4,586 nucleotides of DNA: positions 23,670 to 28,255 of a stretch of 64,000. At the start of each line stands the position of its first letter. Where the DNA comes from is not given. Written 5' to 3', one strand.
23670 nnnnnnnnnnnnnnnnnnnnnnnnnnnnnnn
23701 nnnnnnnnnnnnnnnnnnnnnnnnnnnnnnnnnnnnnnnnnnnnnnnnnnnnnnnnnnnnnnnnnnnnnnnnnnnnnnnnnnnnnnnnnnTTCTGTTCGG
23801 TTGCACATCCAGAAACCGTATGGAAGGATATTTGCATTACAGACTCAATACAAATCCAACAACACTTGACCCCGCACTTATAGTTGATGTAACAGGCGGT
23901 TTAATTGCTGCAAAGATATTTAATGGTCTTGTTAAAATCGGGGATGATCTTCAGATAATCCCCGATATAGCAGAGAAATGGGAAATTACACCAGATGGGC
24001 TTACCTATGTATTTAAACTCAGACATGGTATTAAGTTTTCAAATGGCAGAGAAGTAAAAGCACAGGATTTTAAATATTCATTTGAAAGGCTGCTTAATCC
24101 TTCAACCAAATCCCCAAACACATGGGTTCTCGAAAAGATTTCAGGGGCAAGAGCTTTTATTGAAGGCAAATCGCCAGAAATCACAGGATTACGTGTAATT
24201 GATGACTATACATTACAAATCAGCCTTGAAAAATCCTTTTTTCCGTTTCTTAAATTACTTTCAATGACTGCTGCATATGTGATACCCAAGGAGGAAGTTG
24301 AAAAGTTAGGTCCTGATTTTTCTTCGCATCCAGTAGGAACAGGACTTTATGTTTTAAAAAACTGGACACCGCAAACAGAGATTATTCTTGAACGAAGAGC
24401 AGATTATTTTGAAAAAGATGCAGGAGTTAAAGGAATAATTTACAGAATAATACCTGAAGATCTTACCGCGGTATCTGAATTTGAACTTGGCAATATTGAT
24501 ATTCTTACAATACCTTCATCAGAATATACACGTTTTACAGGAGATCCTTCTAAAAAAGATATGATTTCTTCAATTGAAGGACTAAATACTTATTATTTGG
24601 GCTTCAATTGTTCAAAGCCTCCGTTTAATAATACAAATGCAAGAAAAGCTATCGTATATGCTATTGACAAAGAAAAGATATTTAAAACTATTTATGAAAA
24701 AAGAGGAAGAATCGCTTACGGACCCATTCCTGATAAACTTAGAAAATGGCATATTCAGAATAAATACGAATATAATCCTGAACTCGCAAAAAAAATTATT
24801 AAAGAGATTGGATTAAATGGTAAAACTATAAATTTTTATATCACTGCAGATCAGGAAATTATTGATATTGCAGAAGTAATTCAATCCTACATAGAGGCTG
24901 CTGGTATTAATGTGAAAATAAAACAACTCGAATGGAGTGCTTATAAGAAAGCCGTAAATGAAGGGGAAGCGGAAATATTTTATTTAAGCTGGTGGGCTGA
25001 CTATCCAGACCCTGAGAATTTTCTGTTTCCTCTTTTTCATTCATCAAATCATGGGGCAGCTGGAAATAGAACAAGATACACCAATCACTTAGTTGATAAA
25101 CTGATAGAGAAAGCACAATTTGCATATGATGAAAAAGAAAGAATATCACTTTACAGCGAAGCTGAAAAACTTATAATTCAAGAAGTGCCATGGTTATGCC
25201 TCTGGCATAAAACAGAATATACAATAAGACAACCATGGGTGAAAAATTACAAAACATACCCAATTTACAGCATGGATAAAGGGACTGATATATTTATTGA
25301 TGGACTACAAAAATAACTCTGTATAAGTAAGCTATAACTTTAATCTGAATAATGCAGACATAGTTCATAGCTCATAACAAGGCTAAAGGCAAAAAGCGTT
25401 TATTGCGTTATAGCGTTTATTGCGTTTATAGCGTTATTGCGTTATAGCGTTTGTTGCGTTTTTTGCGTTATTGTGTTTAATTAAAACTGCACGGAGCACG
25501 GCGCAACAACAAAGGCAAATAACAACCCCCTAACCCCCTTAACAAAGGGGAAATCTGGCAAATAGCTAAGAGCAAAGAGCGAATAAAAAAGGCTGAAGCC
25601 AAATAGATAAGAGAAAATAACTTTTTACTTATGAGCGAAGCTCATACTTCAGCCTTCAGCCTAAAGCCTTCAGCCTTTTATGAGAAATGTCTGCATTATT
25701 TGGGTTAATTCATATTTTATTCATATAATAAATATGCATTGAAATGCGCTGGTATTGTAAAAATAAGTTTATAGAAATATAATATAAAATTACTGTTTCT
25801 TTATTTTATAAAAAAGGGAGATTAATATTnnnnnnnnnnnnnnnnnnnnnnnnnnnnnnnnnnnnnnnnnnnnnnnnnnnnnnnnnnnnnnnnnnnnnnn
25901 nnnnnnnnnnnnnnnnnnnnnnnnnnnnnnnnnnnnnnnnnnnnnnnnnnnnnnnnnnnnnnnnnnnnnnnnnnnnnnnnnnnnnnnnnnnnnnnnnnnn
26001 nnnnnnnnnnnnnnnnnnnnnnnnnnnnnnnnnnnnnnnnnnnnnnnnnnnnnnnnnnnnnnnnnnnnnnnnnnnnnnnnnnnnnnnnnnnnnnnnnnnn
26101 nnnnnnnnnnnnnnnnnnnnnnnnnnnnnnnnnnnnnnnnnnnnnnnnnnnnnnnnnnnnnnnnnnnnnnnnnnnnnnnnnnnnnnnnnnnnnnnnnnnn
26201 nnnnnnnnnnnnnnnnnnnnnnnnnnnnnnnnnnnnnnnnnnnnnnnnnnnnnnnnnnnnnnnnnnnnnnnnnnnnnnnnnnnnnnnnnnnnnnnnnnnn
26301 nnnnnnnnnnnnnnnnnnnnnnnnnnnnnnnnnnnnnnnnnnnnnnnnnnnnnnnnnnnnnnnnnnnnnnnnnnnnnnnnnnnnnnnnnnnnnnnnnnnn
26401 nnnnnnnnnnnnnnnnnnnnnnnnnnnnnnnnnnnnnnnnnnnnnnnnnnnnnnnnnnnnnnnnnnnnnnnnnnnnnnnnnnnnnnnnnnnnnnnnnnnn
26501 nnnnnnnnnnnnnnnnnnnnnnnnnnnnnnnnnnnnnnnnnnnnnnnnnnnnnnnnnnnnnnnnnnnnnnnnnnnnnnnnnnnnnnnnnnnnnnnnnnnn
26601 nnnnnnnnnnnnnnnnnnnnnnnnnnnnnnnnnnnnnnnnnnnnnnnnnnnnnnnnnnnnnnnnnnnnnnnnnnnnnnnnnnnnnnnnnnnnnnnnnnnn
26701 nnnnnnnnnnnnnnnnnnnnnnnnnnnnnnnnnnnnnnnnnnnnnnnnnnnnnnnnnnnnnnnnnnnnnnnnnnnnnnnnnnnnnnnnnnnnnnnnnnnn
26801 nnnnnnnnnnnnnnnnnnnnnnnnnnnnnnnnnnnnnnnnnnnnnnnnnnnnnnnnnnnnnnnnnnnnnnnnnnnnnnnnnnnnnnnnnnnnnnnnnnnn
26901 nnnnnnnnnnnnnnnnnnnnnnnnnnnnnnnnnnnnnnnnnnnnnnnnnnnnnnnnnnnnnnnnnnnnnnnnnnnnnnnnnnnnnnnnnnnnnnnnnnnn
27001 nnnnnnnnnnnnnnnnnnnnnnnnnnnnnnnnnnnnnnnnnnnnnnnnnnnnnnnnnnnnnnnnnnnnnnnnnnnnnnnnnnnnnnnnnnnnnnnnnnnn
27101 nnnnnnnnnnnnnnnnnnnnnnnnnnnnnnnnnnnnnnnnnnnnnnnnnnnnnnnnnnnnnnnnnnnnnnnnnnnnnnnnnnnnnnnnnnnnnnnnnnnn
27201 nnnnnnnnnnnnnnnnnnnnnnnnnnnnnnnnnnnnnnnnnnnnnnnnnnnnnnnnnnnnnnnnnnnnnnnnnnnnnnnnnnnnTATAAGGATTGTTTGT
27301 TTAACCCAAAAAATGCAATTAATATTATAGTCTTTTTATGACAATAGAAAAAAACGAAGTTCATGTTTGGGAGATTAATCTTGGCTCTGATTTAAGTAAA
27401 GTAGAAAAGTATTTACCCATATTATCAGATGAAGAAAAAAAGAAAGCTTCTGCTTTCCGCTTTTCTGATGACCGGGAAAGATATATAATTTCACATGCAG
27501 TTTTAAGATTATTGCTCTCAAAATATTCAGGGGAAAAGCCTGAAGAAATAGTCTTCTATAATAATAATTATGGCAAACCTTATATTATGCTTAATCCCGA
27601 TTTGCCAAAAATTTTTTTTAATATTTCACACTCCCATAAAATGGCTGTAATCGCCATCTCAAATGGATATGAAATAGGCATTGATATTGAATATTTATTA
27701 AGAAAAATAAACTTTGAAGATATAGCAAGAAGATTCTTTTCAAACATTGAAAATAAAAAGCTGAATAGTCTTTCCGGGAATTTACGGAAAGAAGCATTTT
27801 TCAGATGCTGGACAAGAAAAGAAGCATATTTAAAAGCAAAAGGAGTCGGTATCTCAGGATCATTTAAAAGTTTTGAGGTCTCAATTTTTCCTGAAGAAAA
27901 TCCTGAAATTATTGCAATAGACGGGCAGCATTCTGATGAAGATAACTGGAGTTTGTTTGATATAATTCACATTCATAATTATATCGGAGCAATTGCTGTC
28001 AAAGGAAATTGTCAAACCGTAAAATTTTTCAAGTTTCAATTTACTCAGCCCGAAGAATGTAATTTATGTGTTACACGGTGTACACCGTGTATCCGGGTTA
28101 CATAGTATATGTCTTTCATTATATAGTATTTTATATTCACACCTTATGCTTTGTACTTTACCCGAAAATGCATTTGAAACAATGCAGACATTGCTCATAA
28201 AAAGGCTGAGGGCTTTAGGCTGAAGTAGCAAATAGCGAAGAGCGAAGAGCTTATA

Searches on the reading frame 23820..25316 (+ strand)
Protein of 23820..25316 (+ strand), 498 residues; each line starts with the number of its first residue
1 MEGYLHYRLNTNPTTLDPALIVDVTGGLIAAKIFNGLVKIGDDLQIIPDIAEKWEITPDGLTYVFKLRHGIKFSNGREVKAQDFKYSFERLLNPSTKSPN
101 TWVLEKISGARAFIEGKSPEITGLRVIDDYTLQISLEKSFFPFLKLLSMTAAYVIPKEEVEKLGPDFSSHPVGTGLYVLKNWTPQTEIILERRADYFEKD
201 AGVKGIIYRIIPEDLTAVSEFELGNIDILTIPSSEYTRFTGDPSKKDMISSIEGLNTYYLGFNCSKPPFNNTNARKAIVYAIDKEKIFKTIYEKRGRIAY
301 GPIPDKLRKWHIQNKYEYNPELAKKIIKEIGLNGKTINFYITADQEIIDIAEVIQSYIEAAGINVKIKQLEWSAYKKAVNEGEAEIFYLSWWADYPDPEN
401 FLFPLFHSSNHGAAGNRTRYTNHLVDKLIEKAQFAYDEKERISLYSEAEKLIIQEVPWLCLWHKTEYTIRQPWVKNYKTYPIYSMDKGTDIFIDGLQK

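Call 28: find_encoding_contigs(protein=window:23820-25316:+, flank=10000, max_places=10)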
Protein window:23820-25316:+ (498 aa): 1 contig read that carries it; 1 place shown.
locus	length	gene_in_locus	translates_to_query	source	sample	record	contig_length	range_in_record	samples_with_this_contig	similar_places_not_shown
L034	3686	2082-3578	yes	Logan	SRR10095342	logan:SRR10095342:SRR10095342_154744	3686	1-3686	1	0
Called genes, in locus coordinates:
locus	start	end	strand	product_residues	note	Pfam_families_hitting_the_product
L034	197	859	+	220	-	PF07722:Peptidase_C26, PF00117:GATase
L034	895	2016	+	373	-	PF18854:baeRF_family10, PF18845:baeRF_family3, PF18859:acVLRF1 (weak), PF03465:eRF1_3 (weak)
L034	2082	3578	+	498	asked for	PF00496:SBP_bac_5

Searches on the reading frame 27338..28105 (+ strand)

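Call 54: search_protein_families(library=pfam, proteins=[window:27338-28105:+], max_evalue=0.00001)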
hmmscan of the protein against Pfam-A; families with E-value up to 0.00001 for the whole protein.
window:27338-28105:+ (255 aa): 2 families
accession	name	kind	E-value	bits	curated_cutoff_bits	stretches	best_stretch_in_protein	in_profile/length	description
PF01648.25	ACPS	-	5.4e-19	68.7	25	1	113-205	2-96/111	4'-phosphopantetheinyl transferase superfamily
PF22624.1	AASDHPPT_N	-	2.9e-12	47.1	27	1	24-106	12-96/100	4'-phosphopantetheinyl transferase, N-terminal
